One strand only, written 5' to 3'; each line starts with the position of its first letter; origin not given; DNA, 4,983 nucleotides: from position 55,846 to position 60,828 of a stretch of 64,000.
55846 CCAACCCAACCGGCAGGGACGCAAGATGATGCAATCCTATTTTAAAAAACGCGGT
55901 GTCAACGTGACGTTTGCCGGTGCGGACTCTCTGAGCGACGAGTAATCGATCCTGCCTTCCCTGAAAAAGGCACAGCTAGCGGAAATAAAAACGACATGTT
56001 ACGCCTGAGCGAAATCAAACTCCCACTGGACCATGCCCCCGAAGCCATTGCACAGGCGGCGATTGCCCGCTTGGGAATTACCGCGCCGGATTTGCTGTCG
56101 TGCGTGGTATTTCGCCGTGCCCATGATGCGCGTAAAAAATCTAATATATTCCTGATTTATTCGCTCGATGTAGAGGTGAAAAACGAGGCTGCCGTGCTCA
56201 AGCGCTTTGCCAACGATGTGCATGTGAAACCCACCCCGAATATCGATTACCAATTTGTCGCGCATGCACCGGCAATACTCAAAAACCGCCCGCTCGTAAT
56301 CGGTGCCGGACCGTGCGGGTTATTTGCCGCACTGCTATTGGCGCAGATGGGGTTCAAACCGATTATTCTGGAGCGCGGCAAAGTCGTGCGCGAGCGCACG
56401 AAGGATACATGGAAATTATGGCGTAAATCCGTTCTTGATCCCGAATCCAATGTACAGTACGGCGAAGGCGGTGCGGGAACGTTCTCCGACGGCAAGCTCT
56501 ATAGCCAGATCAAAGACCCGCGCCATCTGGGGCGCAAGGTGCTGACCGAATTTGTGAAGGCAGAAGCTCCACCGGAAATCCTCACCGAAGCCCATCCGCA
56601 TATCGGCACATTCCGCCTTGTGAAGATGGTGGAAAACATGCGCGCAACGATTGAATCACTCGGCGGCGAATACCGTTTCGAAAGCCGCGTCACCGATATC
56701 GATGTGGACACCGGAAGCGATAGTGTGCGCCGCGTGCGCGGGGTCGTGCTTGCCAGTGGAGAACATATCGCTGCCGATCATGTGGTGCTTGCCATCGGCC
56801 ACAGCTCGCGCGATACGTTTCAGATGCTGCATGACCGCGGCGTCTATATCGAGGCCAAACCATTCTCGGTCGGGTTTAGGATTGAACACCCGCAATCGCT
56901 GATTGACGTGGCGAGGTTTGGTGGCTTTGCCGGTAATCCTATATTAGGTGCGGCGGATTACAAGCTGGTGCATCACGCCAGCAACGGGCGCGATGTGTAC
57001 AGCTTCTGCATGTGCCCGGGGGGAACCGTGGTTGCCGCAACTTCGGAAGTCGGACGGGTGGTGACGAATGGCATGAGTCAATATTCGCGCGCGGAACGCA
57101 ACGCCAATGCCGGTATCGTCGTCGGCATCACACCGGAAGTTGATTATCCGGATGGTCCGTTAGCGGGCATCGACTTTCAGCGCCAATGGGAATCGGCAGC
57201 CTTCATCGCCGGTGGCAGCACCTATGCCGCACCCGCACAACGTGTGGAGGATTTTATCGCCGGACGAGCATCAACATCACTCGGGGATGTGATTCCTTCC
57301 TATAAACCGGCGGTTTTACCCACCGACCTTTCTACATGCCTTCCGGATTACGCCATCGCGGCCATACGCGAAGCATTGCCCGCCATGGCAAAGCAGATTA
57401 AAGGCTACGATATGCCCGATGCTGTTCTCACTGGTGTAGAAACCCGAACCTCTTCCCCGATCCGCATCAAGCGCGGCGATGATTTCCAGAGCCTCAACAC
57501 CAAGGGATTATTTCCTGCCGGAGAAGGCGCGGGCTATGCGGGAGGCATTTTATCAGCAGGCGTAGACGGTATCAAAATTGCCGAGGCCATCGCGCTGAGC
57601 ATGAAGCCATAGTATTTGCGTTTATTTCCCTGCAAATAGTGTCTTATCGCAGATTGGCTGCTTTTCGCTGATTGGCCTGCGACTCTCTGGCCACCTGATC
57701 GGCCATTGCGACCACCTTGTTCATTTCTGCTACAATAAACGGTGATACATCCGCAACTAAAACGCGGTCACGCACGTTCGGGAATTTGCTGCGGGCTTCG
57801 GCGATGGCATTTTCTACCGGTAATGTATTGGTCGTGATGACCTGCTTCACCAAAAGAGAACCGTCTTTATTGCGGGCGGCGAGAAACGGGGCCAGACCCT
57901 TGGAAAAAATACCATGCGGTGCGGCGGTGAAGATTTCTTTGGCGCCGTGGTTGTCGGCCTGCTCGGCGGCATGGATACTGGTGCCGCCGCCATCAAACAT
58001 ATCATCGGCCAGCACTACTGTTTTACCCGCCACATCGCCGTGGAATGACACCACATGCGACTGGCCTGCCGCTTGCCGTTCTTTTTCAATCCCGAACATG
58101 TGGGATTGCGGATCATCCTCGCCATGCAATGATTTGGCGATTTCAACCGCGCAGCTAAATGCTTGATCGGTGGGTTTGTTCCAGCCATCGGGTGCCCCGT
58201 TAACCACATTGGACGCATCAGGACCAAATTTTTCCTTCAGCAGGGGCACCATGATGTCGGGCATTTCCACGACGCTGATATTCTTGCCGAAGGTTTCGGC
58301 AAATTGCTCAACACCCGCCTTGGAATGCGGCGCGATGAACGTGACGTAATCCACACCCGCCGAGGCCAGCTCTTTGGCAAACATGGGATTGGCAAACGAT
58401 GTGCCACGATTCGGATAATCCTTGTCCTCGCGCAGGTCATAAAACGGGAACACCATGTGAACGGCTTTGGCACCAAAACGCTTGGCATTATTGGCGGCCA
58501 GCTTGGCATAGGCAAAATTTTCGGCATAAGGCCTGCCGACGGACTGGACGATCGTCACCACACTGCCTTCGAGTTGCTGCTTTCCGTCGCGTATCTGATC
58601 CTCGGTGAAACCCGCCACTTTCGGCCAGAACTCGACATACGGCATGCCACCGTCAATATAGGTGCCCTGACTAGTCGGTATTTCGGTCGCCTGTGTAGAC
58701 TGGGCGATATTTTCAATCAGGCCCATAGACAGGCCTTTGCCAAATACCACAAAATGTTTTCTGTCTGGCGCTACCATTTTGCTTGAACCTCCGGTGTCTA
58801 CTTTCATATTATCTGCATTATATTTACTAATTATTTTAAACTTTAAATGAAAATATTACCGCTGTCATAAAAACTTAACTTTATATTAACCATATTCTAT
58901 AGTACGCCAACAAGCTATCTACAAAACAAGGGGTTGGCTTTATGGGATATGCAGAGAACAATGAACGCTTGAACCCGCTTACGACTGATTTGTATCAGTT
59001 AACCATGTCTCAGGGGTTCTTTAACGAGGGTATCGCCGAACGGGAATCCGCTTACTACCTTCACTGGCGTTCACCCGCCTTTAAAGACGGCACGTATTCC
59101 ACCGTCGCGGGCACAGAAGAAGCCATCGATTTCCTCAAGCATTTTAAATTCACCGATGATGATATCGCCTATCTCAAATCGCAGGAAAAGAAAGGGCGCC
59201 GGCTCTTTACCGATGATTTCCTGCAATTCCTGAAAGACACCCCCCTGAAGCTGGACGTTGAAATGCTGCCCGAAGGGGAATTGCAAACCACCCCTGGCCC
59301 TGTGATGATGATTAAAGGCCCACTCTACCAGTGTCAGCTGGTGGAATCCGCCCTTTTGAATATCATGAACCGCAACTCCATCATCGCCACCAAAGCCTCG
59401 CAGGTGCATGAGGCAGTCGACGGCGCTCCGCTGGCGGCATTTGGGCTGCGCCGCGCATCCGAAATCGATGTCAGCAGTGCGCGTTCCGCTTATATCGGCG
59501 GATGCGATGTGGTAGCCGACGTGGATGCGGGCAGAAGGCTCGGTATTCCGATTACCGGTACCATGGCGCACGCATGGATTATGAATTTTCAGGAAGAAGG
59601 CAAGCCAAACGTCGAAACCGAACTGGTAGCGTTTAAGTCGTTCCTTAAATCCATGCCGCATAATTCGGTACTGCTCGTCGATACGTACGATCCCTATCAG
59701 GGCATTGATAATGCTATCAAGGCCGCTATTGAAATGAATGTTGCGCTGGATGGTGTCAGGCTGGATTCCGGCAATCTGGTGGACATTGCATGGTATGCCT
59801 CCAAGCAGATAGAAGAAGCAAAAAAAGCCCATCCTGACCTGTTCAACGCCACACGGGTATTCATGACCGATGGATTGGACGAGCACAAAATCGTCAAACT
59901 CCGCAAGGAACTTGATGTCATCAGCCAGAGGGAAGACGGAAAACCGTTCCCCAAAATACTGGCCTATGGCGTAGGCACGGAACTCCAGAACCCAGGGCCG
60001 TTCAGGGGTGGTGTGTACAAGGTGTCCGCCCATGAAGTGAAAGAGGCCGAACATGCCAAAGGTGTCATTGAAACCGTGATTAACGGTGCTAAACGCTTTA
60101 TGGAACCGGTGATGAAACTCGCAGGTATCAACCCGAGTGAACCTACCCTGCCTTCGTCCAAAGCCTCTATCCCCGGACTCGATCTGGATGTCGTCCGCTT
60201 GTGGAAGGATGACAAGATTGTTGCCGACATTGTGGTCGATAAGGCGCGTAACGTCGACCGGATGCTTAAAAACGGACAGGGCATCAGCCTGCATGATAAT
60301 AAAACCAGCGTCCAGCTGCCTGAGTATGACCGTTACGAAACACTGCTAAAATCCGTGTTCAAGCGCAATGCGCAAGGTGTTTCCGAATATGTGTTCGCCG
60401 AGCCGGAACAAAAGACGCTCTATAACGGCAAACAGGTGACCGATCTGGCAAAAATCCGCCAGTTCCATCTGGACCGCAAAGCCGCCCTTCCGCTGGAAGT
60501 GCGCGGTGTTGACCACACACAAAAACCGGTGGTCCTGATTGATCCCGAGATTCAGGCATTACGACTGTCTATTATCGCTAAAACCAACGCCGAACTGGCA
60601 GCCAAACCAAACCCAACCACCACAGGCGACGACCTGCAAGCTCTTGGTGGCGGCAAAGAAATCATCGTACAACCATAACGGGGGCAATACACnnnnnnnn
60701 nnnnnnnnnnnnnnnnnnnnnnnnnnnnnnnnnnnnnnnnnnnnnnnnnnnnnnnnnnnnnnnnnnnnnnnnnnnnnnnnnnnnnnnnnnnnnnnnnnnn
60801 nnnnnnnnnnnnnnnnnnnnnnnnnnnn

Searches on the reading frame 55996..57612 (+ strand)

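Call 4: search_protein_families(library=pfam, proteins=[window:55996-57612:+], max_evalue=0.01)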
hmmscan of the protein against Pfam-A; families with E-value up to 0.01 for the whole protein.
window:55996-57612:+ (538 aa): 11 families
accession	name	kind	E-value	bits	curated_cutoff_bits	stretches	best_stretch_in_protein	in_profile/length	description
PF21688.3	FAD-depend_C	-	5e-80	268.8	27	1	289-485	1-197/197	FAD-dependent protein, C-terminal domain-like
PF01266.30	DAO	-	1.9e-12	47.8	27.9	2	200-283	140-227/353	FAD dependent oxidoreductase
PF07992.20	Pyr_redox_2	-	1.2e-07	31.9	26.1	1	100-273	4-113/291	Pyridine nucleotide-disulphide oxidoreductase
PF13738.12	Pyr_redox_3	-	4e-06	26.7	30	1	100-132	1-34/305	Pyridine nucleotide-disulphide oxidoreductase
PF01134.28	GIDA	-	1.5e-05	24.7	22.1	0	101-125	4-28/391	Glucose inhibited division protein A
PF01593.30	Amino_oxidase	-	2.1e-05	24.4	19.8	1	212-269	207-256/443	Flavin containing amine oxidoreductase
PF03486.20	HI0933_like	-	2.6e-05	24.2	50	0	100-131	4-35/244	HI0933-like protein Rossmann domain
PF00890.30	FAD_binding_2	-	3.4e-05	23.7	20.4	0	100-132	3-35/414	FAD binding domain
PF01494.25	FAD_binding_3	-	6.9e-05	22.7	22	1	100-128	5-33/349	FAD binding domain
PF13450.12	NAD_binding_8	-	0.00054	20.6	21.9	1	101-129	1-29/68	NAD(P)-binding Rossmann-like domain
PF13454.12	NAD_binding_9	-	0.0034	17.8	21.8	0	229-269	120-154/155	FAD-NAD(P)-binding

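Call 5: search_protein_families(library=ncbifam, proteins=[window:55996-57612:+], max_evalue=0.01)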
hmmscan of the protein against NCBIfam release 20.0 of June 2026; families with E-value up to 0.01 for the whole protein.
window:55996-57612:+ (538 aa): 37 families (the best 25 are shown)
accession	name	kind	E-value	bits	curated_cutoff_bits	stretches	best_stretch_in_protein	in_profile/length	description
NF005560.0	PRK07233.1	equivalog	3.6e-07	29.4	252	0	100-129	4-33/435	hypothetical protein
NF045637.1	carotdesatCrtDProt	equivalog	7.9e-07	28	580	0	209-266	222-274/485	1-hydroxycarotenoid 3,4-desaturase CrtD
TIGR04018.1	Bthiol_YpdA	hypoth_equivalog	2e-06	26.8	339.9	1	100-132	3-35/316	YpdA family putative bacillithiol disulfide reductase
TIGR03467.1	HpnE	equivalog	2.9e-06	26.8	283.05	0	212-271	211-265/430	hydroxysqualene dehydroxylase HpnE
TIGR02734.1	crtI_fam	subfamily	5.2e-06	25.4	238.1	0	100-131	2-33/504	phytoene desaturase family protein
NF004829.0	PRK06183.1-3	subfamily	1.8e-05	23.7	390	1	100-129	12-41/520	bifunctional 3-(3-hydroxy-phenyl)propionate/3-hydroxycinnamic acid hydroxylase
NF004780.0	PRK06126.1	subfamily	2.1e-05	23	445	1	98-136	10-48/552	hypothetical protein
NF001933.0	PRK00711.1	subfamily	3.8e-05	22.9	383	1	210-296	202-282/429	D-amino acid dehydrogenase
NF005547.0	PRK07208.1-3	equivalog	5.2e-05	22.2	380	1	97-131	5-39/465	hypothetical protein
TIGR02032.1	GG-red-SF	subfamily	0.00022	21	158.8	1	100-133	4-37/297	geranylgeranyl reductase family protein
TIGR00275.1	TIGR00275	subfamily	0.00024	20.1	183.8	0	100-130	2-32/401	aminoacetone oxidase family FAD-binding enzyme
NF046068.1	AkvoneHdxseDnrF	equivalog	0.00027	20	650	1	100-272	2-171/439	aklavinone 12-hydroxylase DnrF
NF041087.1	bile_acid_BaiCD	equivalog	0.00042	18.5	825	0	97-129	381-413/642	bile acid Fe-S flavoenzyme BaiCD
NF038210.1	GMC_mycofac_3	equivalog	0.00048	19.1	300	0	230-306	165-238/418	mycofactocin system GMC family oxidoreductase MftG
NF006002.0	PRK08132.1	subfamily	0.00058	18.4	416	1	96-132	25-61/552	FAD-dependent oxidoreductase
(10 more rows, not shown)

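Call 6: search_protein_families(library=phrogs, proteins=[window:55996-57612:+], max_evalue=0.01)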
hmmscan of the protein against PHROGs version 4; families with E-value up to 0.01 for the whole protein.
window:55996-57612:+ (538 aa): 0 families

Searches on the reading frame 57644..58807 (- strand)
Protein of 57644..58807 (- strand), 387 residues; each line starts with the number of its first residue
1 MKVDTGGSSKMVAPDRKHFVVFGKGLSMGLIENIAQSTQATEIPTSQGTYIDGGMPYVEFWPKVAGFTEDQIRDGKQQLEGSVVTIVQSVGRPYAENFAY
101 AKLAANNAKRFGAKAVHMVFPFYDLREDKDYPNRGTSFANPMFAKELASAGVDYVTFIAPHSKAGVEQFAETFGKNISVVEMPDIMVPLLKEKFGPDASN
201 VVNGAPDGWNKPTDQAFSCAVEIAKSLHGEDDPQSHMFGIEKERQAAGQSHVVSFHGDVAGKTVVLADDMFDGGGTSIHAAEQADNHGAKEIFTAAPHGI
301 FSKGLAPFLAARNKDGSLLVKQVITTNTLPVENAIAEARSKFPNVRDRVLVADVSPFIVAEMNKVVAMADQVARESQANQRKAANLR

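Call 4: search_protein_families(library=pfam, proteins=[window:57644-58807:-], max_evalue=0.01)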
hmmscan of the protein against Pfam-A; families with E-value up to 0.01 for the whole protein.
window:57644-58807:- (387 aa): 3 families
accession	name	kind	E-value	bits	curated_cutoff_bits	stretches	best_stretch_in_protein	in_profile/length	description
PF14572.12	Pribosyl_synth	-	1.2e-09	38.9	27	1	253-336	75-152/184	Phosphoribosyl synthetase-associated domain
PF00156.33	Pribosyltran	-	6.8e-07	29.2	26.3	1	216-297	40-123/158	Phosphoribosyl transferase domain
PF13793.12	Pribosyltran_N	-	0.00018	21.8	25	1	76-151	42-117/117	N-terminal domain of ribose phosphate pyrophosphokinase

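Call 5: search_protein_families(library=ncbifam, proteins=[window:57644-58807:-], max_evalue=0.01)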
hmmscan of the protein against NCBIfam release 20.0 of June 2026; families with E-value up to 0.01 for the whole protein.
window:57644-58807:- (387 aa): 11 families
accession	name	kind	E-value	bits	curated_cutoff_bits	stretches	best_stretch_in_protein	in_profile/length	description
TIGR01251.1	ribP_PPkin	subfamily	9.8e-30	103.5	113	1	76-337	42-277/309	ribose-phosphate diphosphokinase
NF002320.0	PRK01259.1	subfamily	1.9e-24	86.7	297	1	76-338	48-285/316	ribose-phosphate diphosphokinase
NF002758.0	PRK02812.1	equivalog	2.8e-20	72.7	518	1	77-334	64-297/330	ribose-phosphate pyrophosphokinase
NF002844.0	PRK03092.1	equivalog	2.4e-19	69.8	438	1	77-334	54-290/326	ribose-phosphate diphosphokinase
NF002095.0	PRK00934.1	equivalog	1.4e-14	53.9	296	1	78-332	44-270/287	ribose-phosphate diphosphokinase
NF002618.0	PRK02269.1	equivalog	2e-14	54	460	1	78-305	49-261/321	ribose-phosphate diphosphokinase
NF001815.0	PRK00553.1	equivalog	2.5e-14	53.2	484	1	78-330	53-285/332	ribose-phosphate pyrophosphokinase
NF002686.0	PRK02458.1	equivalog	8.2e-14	51.8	506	1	79-333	54-290/323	ribose-phosphate diphosphokinase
NF003428.0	PRK04923.1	equivalog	9.1e-14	51.3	536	1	80-338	52-288/319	ribose-phosphate diphosphokinase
NF005299.0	PRK06827.1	subfamily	2e-12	46.5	327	1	254-338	257-339/383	phosphoribosylpyrophosphate synthetase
NF005537.0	PRK07199.1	subfamily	6.2e-12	45.2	322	1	80-331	48-275/301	ribose-phosphate diphosphokinase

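Call 6: search_protein_families(library=phrogs, proteins=[window:57644-58807:-], max_evalue=0.01)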
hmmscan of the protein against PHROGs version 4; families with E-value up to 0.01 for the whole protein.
window:57644-58807:- (387 aa): 1 family
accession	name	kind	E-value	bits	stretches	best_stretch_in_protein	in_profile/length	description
phrog_619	-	other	3.2e-16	60.3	1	82-338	39-271/282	ribose-phosphate pyrophosphokinase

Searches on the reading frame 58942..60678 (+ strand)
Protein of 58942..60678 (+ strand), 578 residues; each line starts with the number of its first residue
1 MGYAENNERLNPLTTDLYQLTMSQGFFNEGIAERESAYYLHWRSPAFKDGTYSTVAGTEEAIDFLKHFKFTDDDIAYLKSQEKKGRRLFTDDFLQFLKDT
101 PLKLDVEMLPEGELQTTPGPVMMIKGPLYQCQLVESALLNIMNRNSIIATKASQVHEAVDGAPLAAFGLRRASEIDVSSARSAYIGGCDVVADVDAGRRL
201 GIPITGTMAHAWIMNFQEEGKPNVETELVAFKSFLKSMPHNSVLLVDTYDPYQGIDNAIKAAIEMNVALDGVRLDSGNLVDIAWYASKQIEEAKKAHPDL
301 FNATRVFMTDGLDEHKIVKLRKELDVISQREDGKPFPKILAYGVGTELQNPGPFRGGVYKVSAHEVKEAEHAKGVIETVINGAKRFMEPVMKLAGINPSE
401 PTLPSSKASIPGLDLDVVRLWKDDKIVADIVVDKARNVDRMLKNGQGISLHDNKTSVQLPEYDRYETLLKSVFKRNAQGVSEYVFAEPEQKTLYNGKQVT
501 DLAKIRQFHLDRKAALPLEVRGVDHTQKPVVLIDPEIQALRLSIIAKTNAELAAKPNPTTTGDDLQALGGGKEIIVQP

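Call 4: search_protein_families(library=pfam, proteins=[window:58942-60678:+], max_evalue=0.01)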
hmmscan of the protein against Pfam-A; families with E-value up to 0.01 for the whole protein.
window:58942-60678:+ (578 aa): 3 families
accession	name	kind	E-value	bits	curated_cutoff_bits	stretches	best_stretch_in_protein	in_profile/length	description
PF17767.7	NAPRTase_N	-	7.2e-28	97.9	32.6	1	13-143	1-125/125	Nicotinate phosphoribosyltransferase (NAPRTase) N-terminal domain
PF04095.22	NAPRTase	-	7.9e-09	36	20.8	1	167-350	6-180/239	Nicotinate phosphoribosyltransferase (NAPRTase) family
PF02749.22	QRPTase_N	-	0.00018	22.1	27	1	94-146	33-82/82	Quinolinate phosphoribosyl transferase, N-terminal domain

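Call 5: search_protein_families(library=ncbifam, proteins=[window:58942-60678:+], max_evalue=0.01)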
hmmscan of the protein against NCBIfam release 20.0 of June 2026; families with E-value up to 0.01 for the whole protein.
window:58942-60678:+ (578 aa): 12 families
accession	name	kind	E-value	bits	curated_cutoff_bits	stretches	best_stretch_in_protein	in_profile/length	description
NF006695.0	PRK09243.1-2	equivalog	9.9e-90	301.5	469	1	9-549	4-476/480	nicotinate phosphoribosyltransferase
TIGR01513.1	NAPRTase_put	equivalog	2.9e-89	300.1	297.4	1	12-476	1-408/452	nicotinate phosphoribosyltransferase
NF006696.0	PRK09243.1-3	equivalog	5.7e-75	252.7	503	1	9-365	10-338/451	nicotinate phosphoribosyltransferase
NF006694.0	PRK09243.1-1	equivalog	2.9e-73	247.1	663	1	13-371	9-341/485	nicotinate phosphoribosyltransferase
NF009131.0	PRK12484.1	equivalog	9.3e-69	232.3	330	1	8-368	3-336/455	nicotinate phosphoribosyltransferase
NF006697.0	PRK09243.1-4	equivalog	2e-65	221.3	776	1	13-371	11-342/488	nicotinate phosphoribosyltransferase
NF006698.0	PRK09243.1-5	equivalog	5.9e-58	196.7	531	1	8-368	12-338/440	nicotinate phosphoribosyltransferase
NF006415.0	PRK08662.1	equivalog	3.6e-31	108.3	243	1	91-325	59-283/381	nicotinate phosphoribosyltransferase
NF003704.0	PRK05321.1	subfamily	1.2e-18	67.3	379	1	13-350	14-342/398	nicotinate phosphoribosyltransferase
NF005529.0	PRK07188.1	equivalog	2.8e-16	59.4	378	1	93-325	67-280/358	nicotinate phosphoribosyltransferase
TIGR01514.1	NAPRTase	equivalog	1.7e-14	53.7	269.55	2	13-144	6-128/399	nicotinate phosphoribosyltransferase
TIGR00078.1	nadC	equivalog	0.00032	20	198.4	1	109-188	61-141/269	carboxylating nicotinate-nucleotide diphosphorylase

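Call 6: search_protein_families(library=phrogs, proteins=[window:58942-60678:+], max_evalue=0.01)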
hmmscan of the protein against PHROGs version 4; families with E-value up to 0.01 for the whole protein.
window:58942-60678:+ (578 aa): 0 families
